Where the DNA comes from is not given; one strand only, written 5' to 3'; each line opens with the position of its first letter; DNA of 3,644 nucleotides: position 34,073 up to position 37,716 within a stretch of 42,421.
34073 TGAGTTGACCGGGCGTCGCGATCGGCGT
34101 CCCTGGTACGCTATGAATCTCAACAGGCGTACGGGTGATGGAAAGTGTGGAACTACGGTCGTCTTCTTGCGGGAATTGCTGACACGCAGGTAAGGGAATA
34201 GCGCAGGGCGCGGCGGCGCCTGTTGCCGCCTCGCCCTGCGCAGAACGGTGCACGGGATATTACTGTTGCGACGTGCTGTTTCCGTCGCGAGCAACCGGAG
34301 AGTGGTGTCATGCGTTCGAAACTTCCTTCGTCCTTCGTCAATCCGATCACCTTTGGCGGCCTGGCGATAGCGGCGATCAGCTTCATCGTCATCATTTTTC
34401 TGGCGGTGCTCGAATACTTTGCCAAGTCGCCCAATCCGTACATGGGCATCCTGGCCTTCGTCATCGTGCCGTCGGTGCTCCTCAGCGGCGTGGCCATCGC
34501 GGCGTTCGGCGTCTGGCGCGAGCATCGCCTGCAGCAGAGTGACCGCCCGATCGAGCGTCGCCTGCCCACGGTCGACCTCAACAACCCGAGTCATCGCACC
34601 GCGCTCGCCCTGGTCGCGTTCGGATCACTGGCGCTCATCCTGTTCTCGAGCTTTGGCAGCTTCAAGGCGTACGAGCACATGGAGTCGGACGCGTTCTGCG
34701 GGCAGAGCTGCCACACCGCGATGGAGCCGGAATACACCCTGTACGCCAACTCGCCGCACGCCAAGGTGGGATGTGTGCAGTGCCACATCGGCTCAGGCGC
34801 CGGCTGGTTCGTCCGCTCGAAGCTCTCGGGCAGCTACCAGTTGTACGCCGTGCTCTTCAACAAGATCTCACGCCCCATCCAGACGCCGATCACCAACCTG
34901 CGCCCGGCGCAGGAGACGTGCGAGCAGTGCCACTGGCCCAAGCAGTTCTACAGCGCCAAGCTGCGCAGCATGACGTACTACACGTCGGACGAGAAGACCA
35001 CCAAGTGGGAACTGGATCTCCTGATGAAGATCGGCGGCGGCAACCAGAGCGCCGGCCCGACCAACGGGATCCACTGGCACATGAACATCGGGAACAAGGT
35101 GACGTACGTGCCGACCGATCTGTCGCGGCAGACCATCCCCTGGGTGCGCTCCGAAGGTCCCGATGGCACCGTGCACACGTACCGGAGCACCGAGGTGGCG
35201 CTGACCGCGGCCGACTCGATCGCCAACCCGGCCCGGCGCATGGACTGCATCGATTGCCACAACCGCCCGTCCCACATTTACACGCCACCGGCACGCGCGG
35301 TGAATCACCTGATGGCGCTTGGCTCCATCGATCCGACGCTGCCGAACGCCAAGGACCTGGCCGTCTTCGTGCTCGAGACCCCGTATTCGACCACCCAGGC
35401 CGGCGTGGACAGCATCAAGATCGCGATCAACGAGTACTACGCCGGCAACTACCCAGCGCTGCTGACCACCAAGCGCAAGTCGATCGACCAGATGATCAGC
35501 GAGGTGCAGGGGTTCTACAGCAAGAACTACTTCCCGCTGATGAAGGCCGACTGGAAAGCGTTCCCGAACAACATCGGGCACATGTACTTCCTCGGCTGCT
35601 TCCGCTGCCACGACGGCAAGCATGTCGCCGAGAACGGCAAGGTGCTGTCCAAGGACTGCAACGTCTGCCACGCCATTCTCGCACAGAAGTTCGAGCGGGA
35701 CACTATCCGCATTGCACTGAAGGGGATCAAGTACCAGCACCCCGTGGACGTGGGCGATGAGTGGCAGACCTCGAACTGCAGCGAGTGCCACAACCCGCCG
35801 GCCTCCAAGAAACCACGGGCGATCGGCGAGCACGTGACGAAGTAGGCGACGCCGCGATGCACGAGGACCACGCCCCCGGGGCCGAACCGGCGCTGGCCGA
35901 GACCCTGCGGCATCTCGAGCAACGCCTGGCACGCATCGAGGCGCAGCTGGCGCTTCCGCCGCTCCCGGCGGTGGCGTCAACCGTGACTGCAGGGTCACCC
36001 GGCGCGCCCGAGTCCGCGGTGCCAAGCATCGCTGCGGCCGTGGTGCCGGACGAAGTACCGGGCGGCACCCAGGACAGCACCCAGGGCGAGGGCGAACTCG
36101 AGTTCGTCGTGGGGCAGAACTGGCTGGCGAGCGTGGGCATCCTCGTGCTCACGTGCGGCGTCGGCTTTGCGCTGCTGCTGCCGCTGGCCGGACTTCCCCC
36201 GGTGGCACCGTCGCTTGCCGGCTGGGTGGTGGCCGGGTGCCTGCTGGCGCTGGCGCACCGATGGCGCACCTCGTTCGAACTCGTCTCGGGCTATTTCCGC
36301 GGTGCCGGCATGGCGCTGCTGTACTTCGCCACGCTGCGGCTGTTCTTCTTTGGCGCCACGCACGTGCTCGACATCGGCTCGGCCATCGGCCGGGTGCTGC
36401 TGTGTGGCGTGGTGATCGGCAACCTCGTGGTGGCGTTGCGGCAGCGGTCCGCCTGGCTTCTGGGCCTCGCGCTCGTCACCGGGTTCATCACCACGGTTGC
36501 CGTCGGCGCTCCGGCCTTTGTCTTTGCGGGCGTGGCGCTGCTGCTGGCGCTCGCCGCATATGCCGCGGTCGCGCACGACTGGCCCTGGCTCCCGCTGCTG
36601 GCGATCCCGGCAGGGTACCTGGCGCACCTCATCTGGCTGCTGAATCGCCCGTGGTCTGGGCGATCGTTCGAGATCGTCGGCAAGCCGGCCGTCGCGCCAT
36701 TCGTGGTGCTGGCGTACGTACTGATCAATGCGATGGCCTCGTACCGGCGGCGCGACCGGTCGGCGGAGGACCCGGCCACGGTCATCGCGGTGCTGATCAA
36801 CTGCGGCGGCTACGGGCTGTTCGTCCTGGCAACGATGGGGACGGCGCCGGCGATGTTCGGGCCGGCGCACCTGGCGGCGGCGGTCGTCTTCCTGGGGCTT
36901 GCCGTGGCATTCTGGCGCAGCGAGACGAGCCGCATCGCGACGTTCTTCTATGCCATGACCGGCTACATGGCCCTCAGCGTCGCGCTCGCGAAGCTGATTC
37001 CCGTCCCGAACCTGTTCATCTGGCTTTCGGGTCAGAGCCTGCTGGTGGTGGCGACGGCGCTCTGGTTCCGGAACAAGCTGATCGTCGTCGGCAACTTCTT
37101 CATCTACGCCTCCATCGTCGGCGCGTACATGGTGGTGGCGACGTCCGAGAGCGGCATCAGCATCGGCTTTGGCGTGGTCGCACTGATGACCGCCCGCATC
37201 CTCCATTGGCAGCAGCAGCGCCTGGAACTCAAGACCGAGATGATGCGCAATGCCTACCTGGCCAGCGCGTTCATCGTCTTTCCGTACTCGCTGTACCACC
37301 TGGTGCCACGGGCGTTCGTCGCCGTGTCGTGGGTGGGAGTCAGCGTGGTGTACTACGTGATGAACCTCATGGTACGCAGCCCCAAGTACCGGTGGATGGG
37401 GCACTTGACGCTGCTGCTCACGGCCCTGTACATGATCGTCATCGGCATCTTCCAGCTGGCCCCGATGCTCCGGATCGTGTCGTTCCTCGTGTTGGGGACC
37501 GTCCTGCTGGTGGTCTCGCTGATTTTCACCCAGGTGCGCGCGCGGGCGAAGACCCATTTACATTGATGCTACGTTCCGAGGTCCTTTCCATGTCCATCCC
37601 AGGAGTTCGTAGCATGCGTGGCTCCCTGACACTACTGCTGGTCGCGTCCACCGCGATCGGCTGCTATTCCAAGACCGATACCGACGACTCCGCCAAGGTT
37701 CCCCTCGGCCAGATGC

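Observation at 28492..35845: Divergent multiheme-cytochrome locus with two c-type/b-type fusion cytochromes, a tetraheme carrier and an ImcH-like protein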

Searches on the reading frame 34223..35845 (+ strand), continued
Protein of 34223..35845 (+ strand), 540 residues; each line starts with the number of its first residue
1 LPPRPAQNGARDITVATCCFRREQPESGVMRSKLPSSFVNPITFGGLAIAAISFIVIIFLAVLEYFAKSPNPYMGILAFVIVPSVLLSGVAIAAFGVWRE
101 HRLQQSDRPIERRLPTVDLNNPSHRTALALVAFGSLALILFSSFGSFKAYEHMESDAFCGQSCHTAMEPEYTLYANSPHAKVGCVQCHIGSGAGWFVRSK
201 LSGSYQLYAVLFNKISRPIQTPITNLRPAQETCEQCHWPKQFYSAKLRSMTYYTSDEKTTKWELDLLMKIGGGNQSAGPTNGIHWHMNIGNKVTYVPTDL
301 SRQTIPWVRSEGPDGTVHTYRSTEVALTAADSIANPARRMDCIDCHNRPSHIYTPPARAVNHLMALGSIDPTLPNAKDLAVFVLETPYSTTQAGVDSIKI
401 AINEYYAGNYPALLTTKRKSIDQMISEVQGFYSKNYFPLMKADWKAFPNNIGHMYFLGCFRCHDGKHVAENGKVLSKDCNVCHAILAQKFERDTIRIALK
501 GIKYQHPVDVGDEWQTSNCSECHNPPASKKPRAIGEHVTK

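Call 65: search_protein_families(library=pfam, proteins=[L035:11543-12859:+, L017:9653-10888:+, L013:16368-17342:-, L078:13026-13745:+, L051:11783-13048:+, L004:2852-3931:+, L008:11516-11971:+, L003:12913-14523:+], max_evalue=0.01)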
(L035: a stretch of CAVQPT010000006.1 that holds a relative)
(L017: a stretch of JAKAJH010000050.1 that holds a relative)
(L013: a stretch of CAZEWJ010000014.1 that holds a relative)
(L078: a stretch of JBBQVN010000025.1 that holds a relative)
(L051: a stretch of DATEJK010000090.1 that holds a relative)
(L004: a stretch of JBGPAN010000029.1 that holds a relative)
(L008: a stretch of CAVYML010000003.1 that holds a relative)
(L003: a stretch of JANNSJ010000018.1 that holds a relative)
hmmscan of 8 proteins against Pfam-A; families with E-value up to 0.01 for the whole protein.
L035:11543-12859:+ (438 aa): 0 families

L017:9653-10888:+ (411 aa): 6 families
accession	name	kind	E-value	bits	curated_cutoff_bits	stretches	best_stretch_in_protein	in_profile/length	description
PF14522.11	Cytochrome_C7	-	2.9e-18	65.9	24.8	3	47-102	1-66/67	Cytochrome c7 and related cytochrome c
PF14537.11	Cytochrom_c3_2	-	1.4e-09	38.7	25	0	56-164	3-79/79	Cytochrome c3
PF22113.1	Mtrc-MtrF_II-IV_dom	-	3.1e-09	37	30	0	61-220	8-175/176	Outer membrane cytochrome MtrC/MtrF-like, domains II/IV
PF02085.21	Cytochrom_CIII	-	6.3e-09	36.5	22.9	1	327-410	31-101/101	Class III cytochrome C family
PF07191.17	Zn_ribbon_6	-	0.00044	20.6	25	1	134-182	2-42/67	Double zinc ribbon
PF05495.17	zf-CHY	-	0.0013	19.5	31.3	0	131-180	17-66/68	CHY zinc finger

L013:16368-17342:- (324 aa): 4 families
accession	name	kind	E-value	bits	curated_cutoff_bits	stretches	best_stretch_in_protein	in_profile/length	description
PF09698.15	GSu_C4xC__C2xCH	-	6.6e-07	30.4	21.7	1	222-255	1-36/36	Geobacter CxxxxCH...CXXCH motif (GSu_C4xC__C2xCH)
PF14522.11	Cytochrome_C7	-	2.5e-06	27.7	24.8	0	226-260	17-53/67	Cytochrome c7 and related cytochrome c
PF22113.1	Mtrc-MtrF_II-IV_dom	-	0.00024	21.1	30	0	242-298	75-131/176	Outer membrane cytochrome MtrC/MtrF-like, domains II/IV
PF14537.11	Cytochrom_c3_2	-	0.00074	20.4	25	0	100-166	6-65/79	Cytochrome c3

L078:13026-13745:+ (239 aa): 4 families
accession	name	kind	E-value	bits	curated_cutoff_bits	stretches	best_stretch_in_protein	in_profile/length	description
PF00027.35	cNMP_binding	-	1.4e-23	83.1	27.5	1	41-127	2-88/89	Cyclic nucleotide-binding domain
PF13545.12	HTH_Crp_2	-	9.3e-18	64.4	27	1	161-233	2-69/70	Crp-like helix-turn-helix domain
PF00325.26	Crp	-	1.8e-06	28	21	1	185-216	1-32/32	Bacterial regulatory proteins, crp family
PF00392.27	GntR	-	0.0038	17.3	27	1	188-224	26-62/64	Bacterial regulatory proteins, gntR family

L051:11783-13048:+ (421 aa): 4 families
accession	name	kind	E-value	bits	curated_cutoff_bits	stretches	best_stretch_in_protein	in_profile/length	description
PF04055.27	Radical_SAM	-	1.1e-23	84.6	29.5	1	21-175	2-163/166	Radical SAM superfamily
PF13186.11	SPASM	-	7.5e-09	36.2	21.5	1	314-373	1-66/67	Iron-sulfur cluster-binding domain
PF13353.11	Fer4_12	-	1.3e-05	25.9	22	1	19-101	10-93/137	4Fe-4S single cluster domain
PF17700.6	DUF5546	-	0.0056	17.2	29.4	0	23-69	33-77/135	Family of unknown function (DUF5546)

L004:2852-3931:+ (359 aa): 3 families
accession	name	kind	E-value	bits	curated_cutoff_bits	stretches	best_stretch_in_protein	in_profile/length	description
PF00033.24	Cytochrome_B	-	6.2e-51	173.4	27.2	1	34-215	9-189/189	Cytochrome b/b6/petB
PF13631.11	Cytochrom_B_N_2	-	3.3e-45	154.5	27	1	97-265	2-166/169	Cytochrome b(N-terminal)/b6/petB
PF00032.22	Cytochrom_B_C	-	8e-12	45.7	20.7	1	269-356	2-82/102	Cytochrome b(C-terminal)/b6/petD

L008:11516-11971:+ (151 aa): 3 families
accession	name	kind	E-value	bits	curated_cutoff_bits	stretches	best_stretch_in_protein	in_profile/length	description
PF00355.32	Rieske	-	2.5e-13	50.2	20.3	1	53-136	3-87/88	Rieske [2Fe-2S] domain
PF25471.1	TM_PetC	-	5.2e-06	26.6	37.1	1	10-46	6-42/48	Iron-sulfur subunit PetC transmembrane anchor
PF13806.12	Rieske_2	-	0.0002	21.7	27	1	55-147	5-103/104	Rieske-like [2Fe-2S] domain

L003:12913-14523:+ (536 aa): 6 families
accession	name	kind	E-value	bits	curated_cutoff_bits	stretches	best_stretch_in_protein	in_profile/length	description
PF09699.15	Paired_CXXCH_1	-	3.9e-19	68.5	20.6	3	369-402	8-39/41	Doubled CXXCH motif (Paired_CXXCH_1)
PF14537.11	Cytochrom_c3_2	-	4.1e-18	66.1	25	3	90-210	1-78/79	Cytochrome c3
PF14522.11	Cytochrome_C7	-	1.9e-14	53.7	24.8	0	274-346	12-66/67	Cytochrome c7 and related cytochrome c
PF02335.20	Cytochrom_C552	-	1.5e-05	24.6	24.1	1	85-144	234-288/438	Cytochrome c552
PF22678.1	Cytochrom_c_NrfB-like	-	2e-05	25.4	27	1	68-119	33-82/89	Cytochrome c-type protein NrfB-like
PF13435.11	Cytochrome_C554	-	0.0065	17.8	20.8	1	68-103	48-84/84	Cytochrome c554 and c-prime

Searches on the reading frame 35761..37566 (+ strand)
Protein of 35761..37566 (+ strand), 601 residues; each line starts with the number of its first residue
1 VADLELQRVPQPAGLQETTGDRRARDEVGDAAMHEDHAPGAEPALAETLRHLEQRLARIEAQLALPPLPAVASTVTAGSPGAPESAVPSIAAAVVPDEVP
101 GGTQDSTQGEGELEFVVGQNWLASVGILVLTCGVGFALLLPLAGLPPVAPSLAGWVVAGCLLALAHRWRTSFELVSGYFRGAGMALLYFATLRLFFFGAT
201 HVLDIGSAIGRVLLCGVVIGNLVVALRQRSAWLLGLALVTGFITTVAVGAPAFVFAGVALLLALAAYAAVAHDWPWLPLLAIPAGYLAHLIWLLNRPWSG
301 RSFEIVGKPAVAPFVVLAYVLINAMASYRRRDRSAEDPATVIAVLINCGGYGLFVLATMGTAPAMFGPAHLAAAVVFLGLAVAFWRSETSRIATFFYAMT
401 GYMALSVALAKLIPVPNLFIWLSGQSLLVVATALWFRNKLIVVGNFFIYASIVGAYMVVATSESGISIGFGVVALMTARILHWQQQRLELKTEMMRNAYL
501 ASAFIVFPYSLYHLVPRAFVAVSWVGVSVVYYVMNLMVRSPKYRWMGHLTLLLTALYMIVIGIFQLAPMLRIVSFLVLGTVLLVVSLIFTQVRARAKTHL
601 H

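Call 33: search_protein_families(library=pfam, proteins=[window:35761-37566:+], max_evalue=0.001)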
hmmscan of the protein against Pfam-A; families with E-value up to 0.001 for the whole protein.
window:35761-37566:+ (601 aa): 1 family
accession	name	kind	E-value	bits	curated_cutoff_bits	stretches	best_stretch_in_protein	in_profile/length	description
PF10101.14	DUF2339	-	9.8e-13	48.2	33.6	1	118-505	1-370/659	Predicted membrane protein (DUF2339)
